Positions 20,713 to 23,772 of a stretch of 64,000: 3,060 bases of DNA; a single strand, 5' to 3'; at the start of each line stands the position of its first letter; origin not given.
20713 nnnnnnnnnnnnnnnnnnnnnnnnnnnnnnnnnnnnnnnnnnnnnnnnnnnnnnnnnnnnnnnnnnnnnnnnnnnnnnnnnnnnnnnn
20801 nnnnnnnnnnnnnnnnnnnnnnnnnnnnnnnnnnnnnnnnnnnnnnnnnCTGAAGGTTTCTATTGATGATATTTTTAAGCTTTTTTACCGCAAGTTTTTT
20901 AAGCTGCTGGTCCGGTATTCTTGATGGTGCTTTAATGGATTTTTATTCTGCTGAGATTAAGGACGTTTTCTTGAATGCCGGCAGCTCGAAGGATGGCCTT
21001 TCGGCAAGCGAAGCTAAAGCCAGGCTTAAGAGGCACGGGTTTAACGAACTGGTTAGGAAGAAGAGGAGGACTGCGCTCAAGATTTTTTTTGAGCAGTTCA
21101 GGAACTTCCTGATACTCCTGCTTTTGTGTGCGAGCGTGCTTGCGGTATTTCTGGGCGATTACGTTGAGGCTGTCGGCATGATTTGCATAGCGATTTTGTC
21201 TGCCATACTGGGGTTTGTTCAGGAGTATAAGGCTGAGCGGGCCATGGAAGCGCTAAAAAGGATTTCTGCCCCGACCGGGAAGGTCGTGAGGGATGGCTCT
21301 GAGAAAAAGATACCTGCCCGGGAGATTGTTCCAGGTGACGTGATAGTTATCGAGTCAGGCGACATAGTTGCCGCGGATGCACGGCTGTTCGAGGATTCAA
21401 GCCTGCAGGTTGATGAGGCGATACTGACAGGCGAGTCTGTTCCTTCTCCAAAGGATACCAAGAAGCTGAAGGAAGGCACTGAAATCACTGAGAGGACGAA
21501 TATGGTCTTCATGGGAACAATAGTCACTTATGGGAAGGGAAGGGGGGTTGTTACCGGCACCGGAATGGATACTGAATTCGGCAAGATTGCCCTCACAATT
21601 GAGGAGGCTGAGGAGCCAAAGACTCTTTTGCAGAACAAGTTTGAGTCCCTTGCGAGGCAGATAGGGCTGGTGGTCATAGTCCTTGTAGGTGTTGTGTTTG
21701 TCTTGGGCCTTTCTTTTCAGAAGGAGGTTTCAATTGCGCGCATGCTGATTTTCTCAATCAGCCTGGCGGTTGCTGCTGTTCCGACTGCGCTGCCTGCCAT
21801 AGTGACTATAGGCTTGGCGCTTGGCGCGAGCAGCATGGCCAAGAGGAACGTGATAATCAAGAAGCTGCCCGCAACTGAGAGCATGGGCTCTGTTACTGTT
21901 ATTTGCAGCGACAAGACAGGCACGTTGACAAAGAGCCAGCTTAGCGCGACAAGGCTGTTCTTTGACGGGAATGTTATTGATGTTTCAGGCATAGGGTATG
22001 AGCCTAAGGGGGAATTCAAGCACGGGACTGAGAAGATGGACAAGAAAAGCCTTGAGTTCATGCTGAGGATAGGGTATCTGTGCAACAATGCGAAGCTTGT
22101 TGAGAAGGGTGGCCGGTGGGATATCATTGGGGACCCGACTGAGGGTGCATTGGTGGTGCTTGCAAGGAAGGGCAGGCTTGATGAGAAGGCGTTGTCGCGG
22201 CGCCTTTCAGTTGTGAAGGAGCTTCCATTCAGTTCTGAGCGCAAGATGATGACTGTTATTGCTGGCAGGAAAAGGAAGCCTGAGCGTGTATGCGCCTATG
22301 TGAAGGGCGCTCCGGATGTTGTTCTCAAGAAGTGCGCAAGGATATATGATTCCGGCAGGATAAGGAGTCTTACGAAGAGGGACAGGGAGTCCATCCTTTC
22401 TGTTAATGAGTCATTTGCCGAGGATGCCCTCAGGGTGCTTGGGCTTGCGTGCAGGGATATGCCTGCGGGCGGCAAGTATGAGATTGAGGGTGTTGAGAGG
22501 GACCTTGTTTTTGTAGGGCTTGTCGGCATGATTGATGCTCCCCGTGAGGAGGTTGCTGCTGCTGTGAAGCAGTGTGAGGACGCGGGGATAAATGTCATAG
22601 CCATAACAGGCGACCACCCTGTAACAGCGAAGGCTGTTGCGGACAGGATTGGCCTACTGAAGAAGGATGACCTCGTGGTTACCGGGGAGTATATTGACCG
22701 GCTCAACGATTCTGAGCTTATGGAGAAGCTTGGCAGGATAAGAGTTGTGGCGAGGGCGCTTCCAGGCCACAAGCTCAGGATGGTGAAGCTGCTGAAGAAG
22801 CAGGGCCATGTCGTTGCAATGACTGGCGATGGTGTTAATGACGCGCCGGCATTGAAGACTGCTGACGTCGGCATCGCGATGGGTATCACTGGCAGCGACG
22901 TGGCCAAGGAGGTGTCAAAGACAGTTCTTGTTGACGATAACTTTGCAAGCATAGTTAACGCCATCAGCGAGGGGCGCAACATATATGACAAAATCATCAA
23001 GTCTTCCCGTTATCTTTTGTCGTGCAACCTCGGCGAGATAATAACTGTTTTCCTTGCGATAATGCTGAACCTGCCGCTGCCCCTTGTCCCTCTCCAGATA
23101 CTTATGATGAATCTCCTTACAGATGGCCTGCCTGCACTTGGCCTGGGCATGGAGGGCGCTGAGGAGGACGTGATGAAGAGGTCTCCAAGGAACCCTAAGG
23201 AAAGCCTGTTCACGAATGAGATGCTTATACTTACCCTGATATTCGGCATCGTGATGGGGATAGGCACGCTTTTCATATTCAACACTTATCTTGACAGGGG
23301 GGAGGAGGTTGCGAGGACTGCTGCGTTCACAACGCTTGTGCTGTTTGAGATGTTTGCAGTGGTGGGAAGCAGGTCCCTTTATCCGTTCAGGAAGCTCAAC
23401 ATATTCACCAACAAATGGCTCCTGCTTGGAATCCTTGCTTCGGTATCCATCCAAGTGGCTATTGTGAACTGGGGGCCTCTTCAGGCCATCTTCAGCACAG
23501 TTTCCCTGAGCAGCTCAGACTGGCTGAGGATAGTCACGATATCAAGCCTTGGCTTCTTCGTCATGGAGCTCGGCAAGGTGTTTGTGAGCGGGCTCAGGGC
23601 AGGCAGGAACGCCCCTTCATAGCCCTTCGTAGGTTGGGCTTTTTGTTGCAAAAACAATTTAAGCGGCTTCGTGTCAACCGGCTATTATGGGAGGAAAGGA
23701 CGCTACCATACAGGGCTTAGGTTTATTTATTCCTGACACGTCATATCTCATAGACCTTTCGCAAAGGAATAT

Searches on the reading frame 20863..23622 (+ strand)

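Call 3: search_protein_families(library=pfam, proteins=[window:20863-23622:+], max_evalue=1)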
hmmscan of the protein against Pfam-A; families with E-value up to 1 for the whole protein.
window:20863-23622:+ (919 aa): 8 families
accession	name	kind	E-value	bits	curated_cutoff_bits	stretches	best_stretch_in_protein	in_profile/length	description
PF00122.25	E1-E2_ATPase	-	1.4e-52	178.3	28.1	1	135-328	3-181/181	E1-E2 ATPase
PF00689.26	Cation_ATPase_C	-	2e-49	168.2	27.3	1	738-907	1-175/175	Cation transporting ATPase, C-terminus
PF13246.12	Cation_ATPase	-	8e-24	83.9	21.7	1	406-494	2-91/91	Cation transport ATPase (P-type)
PF00690.31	Cation_ATPase_N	-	4.3e-17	62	20.4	1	32-93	6-68/69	Cation transporter/ATPase, N-terminus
PF00702.32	Hydrolase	-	3.3e-16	60.7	26.4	1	550-668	87-191/191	haloacid dehalogenase-like hydrolase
PF08282.18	Hydrolase_3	-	1.8e-05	25.1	20.9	1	645-701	200-255/255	haloacid dehalogenase-like hydrolase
PF12710.13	HAD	-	0.013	16.4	27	1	560-665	86-189/189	haloacid dehalogenase-like hydrolase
PF04055.27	Radical_SAM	-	0.02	15.5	29.5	1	560-661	29-115/166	Radical SAM superfamily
